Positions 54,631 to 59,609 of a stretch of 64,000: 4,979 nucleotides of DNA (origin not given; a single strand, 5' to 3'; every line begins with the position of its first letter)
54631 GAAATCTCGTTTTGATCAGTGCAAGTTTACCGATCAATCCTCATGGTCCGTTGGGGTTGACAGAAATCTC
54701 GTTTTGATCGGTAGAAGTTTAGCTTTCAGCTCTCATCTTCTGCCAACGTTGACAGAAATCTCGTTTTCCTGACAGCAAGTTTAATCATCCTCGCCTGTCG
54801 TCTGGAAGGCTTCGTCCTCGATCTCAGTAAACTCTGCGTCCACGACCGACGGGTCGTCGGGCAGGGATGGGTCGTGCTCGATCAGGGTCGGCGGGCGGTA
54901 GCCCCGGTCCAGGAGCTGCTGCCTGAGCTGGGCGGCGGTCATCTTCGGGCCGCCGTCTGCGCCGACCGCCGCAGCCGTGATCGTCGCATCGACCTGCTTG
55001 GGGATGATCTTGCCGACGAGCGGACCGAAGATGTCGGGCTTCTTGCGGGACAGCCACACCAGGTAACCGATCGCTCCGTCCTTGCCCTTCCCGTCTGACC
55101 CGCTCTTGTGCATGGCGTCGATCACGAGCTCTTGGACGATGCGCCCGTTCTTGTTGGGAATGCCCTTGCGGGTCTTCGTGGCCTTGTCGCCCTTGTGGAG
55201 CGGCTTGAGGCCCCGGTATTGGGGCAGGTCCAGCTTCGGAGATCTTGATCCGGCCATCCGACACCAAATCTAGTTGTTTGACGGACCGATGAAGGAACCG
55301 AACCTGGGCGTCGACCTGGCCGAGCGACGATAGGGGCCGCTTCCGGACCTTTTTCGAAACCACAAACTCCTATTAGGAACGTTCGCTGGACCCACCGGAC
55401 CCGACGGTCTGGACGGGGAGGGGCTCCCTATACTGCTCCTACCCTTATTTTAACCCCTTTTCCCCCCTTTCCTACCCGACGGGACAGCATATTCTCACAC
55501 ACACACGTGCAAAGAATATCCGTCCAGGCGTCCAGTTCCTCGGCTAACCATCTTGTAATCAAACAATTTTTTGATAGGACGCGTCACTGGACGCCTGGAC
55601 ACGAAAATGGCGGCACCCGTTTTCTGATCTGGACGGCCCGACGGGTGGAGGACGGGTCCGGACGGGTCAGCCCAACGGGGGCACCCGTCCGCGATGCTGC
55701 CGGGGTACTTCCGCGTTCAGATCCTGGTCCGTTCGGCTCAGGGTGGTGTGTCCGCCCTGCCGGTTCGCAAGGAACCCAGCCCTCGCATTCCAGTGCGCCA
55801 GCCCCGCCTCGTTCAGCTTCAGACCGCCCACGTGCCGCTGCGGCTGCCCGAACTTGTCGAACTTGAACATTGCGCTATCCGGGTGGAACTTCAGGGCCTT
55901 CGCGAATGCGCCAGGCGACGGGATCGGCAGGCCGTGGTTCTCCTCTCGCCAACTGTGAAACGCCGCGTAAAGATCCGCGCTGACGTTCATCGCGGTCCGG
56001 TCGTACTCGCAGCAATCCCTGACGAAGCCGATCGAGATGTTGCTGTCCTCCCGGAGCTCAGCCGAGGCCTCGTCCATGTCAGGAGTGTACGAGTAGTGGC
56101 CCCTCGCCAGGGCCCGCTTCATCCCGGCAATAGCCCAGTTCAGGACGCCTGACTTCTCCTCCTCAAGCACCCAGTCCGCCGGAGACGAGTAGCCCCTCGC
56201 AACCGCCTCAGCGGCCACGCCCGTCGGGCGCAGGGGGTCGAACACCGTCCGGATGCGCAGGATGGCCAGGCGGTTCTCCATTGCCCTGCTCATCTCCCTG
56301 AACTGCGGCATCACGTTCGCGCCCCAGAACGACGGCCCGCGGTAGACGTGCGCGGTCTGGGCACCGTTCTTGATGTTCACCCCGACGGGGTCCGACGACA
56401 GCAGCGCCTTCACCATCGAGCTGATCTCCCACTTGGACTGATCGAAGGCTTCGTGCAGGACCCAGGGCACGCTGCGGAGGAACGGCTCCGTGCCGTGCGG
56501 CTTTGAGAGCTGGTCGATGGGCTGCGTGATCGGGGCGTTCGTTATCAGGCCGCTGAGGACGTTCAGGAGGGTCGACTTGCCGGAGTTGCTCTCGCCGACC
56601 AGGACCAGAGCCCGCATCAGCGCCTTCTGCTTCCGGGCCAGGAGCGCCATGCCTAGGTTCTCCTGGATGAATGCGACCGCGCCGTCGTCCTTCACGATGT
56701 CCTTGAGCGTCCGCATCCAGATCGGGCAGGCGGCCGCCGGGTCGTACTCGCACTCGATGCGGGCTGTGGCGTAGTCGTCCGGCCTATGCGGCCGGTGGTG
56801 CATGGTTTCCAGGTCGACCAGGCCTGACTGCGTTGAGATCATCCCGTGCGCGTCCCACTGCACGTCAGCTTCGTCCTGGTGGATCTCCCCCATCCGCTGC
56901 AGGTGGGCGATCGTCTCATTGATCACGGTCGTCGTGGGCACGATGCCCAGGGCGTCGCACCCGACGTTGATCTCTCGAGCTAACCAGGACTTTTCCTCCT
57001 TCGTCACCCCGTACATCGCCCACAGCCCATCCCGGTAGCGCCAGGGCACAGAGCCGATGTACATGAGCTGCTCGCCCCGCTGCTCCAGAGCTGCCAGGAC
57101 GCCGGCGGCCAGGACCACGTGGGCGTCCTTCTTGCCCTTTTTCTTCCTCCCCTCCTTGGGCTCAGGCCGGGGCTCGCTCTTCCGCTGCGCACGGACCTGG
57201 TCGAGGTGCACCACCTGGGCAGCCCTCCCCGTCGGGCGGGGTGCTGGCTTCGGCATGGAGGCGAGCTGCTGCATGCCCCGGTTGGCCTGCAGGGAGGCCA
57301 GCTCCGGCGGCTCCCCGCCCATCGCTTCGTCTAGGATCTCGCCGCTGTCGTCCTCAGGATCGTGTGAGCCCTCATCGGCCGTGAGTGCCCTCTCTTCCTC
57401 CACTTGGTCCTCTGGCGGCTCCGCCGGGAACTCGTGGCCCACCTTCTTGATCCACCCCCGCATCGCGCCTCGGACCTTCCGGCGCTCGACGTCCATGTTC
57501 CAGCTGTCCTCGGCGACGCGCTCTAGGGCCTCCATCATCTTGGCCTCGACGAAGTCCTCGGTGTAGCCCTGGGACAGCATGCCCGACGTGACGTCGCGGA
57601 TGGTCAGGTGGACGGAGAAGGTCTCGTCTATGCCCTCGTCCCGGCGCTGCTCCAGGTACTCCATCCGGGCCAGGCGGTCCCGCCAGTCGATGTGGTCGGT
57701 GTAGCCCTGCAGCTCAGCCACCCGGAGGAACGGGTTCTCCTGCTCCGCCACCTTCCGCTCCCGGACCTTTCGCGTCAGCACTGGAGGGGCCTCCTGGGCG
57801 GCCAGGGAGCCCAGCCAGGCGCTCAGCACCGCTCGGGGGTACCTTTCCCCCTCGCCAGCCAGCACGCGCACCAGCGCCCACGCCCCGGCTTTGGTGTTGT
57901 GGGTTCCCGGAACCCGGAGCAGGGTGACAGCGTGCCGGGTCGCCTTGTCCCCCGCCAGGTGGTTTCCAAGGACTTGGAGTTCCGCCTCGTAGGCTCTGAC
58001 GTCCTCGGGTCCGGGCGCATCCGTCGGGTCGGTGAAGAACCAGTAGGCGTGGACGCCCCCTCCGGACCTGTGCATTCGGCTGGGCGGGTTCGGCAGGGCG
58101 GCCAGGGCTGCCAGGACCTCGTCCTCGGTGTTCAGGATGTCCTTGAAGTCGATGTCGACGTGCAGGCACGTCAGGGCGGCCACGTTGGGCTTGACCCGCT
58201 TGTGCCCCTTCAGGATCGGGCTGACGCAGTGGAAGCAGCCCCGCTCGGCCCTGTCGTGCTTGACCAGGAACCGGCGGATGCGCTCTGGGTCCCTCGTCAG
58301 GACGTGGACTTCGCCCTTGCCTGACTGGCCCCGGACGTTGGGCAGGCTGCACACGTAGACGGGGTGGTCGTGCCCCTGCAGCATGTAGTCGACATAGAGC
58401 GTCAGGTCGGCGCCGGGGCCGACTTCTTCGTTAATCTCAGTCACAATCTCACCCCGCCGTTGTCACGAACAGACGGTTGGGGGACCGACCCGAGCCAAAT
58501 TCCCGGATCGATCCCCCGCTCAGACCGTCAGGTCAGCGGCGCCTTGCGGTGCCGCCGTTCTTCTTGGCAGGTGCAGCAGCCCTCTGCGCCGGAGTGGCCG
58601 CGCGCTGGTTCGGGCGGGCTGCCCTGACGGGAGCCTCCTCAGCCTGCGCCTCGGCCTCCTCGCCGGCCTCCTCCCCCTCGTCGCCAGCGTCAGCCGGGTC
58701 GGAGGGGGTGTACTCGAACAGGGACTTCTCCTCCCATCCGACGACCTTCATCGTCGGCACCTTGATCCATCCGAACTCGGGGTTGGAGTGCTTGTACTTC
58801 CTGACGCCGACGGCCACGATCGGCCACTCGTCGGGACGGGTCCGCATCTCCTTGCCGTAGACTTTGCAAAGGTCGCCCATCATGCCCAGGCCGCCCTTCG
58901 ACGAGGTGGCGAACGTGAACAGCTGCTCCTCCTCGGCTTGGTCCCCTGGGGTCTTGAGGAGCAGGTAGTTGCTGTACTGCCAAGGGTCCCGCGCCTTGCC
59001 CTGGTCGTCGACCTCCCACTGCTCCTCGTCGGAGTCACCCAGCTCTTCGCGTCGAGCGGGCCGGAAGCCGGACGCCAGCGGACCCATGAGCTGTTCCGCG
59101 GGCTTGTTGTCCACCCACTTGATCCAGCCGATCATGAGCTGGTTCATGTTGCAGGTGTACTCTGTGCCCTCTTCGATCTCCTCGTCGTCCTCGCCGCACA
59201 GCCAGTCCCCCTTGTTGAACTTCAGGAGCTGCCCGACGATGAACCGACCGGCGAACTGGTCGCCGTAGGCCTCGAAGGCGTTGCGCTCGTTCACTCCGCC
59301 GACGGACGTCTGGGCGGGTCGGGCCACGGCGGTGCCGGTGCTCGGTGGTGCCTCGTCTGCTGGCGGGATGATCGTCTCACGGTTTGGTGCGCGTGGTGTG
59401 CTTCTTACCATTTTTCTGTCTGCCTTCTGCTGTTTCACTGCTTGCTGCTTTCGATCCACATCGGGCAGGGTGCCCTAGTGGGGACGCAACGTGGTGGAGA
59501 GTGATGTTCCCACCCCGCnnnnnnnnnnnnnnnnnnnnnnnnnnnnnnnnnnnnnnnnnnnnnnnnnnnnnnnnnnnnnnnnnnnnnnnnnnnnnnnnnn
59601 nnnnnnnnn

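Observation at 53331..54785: Fourteen strictly 62-bp-phased repeat units in three blocks between the replication and packaging modules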

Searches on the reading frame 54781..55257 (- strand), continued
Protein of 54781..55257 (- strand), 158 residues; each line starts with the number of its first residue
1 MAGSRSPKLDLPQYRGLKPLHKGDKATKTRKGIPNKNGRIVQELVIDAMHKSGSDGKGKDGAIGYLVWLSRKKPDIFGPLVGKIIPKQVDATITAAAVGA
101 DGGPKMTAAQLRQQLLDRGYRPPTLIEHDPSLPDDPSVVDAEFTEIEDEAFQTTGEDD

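Call 83: predict_structure(alignment_id=A3)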
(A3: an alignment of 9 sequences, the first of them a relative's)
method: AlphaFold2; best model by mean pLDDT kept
length: 158 residues; sequences in the alignment: 9
mean_pLDDT: 53.4   pTM: 0.24
mean pLDDT of the five models: 53.4, 49.5, 49.0, 46.1, 44.6
residues with pLDDT >= 90: 0; 70-90: 6; 50-70: 81; < 50: 71
segments of 3 or more residues with pLDDT < 50: 1-4, 6-10, 21-24, 29-31, 51-56, 92-103, 126-149, 151-156
pLDDT, mean of each block of 10 residues (from residue 1): 44 52 47 55 58 49 66 65 57 46 56 69 52 46 45 46
secondary structure, 60 per line:
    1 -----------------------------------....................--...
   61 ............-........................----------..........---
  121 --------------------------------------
elements in order: H36-55 H58-72 H74-97 H108-117

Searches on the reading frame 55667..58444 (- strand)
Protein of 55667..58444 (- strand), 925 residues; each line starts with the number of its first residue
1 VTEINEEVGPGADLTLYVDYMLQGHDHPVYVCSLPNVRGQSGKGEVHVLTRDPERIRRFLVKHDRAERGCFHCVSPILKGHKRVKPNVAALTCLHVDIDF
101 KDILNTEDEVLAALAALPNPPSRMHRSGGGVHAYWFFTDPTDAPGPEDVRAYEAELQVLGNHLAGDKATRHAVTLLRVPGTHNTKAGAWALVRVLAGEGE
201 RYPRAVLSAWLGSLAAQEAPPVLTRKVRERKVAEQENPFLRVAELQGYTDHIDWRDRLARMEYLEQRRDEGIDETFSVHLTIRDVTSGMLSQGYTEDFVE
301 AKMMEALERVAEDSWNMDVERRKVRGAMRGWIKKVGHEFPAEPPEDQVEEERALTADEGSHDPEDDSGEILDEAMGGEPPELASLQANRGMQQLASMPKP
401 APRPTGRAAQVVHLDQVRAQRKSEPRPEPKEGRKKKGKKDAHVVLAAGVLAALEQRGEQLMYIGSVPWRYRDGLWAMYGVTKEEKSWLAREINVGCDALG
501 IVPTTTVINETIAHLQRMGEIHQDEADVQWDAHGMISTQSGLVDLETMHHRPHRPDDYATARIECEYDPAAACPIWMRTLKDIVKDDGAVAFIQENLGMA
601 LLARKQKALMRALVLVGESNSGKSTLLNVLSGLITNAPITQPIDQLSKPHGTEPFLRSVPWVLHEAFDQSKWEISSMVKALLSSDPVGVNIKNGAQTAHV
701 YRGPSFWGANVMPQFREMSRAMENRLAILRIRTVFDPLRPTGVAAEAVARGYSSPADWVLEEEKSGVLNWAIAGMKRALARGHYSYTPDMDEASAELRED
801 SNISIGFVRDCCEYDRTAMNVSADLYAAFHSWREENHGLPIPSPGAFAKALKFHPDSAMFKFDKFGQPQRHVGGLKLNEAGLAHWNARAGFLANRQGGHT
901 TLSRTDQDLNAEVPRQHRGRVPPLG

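Call 10: search_protein_families(library=pfam, proteins=[window:55667-58444:-], max_evalue=0.01)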
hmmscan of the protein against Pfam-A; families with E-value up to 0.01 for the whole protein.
window:55667-58444:- (925 aa): 4 families
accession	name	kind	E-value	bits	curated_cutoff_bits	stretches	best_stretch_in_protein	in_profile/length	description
PF08706.16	D5_N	-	6.2e-11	43.2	22.4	1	505-584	68-144/145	D5 N terminal like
PF00005.33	ABC_tran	-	0.00018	22.6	25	1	612-730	13-121/137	ABC transporter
PF01926.29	MMR_HSR1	-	0.00083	19.9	21.9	1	614-633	3-22/113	50S ribosome-binding GTPase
PF19263.5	DUF5906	-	0.0023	19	27.6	1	615-697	1-88/114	Family of unknown function (DUF5906)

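Call 11: search_protein_families(library=phrogs, proteins=[window:55667-58444:-], max_evalue=0.001)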
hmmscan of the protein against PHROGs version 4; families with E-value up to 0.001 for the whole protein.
window:55667-58444:- (925 aa): 12 families
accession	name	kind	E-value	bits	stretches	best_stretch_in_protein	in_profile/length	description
phrog_2478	-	DNA, RNA and nucleotide metabolism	5.9e-40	138.1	1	86-883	77-846/854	DNA polymerase/primase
phrog_6088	-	DNA, RNA and nucleotide metabolism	9.2e-36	124.5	1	502-852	400-743/772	DNA primase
phrog_1156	-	DNA, RNA and nucleotide metabolism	1.7e-34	120.5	1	94-881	78-829/855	DNA primase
phrog_864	-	DNA, RNA and nucleotide metabolism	4.1e-33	115.9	2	500-634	262-389/1064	DNA primase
phrog_1829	-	DNA, RNA and nucleotide metabolism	4.4e-32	112.1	1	520-851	418-733/772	DNA primase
phrog_7601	-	unknown function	3.7e-14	53.8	1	592-886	4-280/289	-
phrog_1883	-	DNA, RNA and nucleotide metabolism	2.7e-13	50.1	2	756-851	631-726/756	DNA helicase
phrog_16950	-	DNA, RNA and nucleotide metabolism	1.9e-12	47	1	534-635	480-584/843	DNA primase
phrog_16213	-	DNA, RNA and nucleotide metabolism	3.5e-12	46.4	1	535-815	315-587/732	DNA primase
phrog_3123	-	unknown function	9.1e-09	35.4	1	54-209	52-192/583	-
phrog_10514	-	DNA, RNA and nucleotide metabolism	8.8e-06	25.2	1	76-225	62-205/750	DNA primase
phrog_25314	-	unknown function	0.00085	18.6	0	82-193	94-213/1010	-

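Call 21: find_related_loci(query=window:55667-58444:-, collection=viral_contigs, flank=10000)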
Query window:55667-58444:- (925 aa) in viral_contigs; peptide patterns used: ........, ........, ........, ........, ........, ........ (x = any residue, [..] = any of these).
1 stretches matched a pattern; 1 encode a relative of the query (tblastn E <= 1e-3); 1 distinct loci.
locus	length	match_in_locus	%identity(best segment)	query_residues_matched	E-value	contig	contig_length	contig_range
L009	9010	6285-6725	28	64-195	2e-9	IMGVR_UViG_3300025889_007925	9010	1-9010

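Call 39: find_homologous_proteins(query=window:55667-58444:-, max_evalue=1e-30)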
Query window:55667-58444:- (925 aa): 4 proteins with E <= 1e-30 among 8000 candidates.
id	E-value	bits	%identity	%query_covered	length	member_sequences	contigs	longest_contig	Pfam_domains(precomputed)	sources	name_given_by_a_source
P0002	0.0e+0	2149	100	100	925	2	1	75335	PF08706.17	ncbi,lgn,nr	ncbi:MAG: hypothetical protein EHM78_02260 [Myxococcaceae bacterium]|nr:MAG: hypothetical protein EH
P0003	1.2e-139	486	35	98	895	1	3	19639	PF08706.17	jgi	jgi:phage/plasmid-associated DNA primase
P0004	6.5e-90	321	30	94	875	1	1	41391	PF19263.6,PF08706.17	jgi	jgi:P4 family phage/plasmid primase-like protien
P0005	4.7e-86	308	30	93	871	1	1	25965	PF19263.6,PF16793.11,PF08706.17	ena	-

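Call 40: find_encoding_contigs(protein=P0003, flank=10000, max_places=3)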
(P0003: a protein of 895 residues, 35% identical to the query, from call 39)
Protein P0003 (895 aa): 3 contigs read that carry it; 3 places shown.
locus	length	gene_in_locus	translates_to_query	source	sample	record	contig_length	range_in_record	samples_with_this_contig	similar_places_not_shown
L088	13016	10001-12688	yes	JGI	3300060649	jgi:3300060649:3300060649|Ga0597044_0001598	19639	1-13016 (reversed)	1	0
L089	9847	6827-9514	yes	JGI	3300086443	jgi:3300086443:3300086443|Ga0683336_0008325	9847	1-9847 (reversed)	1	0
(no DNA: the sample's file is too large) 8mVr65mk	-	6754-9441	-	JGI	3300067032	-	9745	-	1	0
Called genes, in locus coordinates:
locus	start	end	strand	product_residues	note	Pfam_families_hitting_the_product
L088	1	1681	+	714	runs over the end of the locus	PF00672:HAMP (faint), PF21689:TorS_sensor_domain, PF00015:MCPsignal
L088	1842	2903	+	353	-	PF00753:Lactamase_B, PF21221:B_lactamase-like_C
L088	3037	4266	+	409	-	PF00155:Aminotran_1_2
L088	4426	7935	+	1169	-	PF12860:PAS_7, PF00512:HisKA, PF02518:HATPase_c, PF00072:Response_reg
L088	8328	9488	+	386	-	PF00589:Phage_integrase (weak)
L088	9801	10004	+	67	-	-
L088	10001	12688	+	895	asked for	PF08706:D5_N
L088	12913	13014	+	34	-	?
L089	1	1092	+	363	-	?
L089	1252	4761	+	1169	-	PF12860:PAS_7, PF00512:HisKA, PF02518:HATPase_c, PF00072:Response_reg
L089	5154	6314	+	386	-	PF00589:Phage_integrase (weak)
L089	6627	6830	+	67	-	-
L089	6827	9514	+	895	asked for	PF08706:D5_N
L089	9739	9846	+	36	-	?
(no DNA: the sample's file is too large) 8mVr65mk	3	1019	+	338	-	?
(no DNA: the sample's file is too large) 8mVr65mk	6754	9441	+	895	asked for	PF08706:D5_N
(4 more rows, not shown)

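Call 41: find_encoding_contigs(protein=P0002, flank=10000, max_places=3)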
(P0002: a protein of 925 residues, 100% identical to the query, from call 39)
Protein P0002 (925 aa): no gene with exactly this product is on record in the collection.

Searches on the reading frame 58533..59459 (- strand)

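Call 10: search_protein_families(library=pfam, proteins=[window:58533-59459:-], max_evalue=0.01)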
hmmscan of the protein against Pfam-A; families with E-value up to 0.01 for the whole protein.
window:58533-59459:- (308 aa): 0 families

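Call 11: search_protein_families(library=phrogs, proteins=[window:58533-59459:-], max_evalue=0.001)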
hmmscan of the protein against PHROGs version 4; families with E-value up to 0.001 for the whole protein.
window:58533-59459:- (308 aa): 1 family
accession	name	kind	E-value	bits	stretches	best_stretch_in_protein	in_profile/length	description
phrog_9528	-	DNA, RNA and nucleotide metabolism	1.7e-15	58.5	1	78-292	39-254/339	nucleotidyltransferase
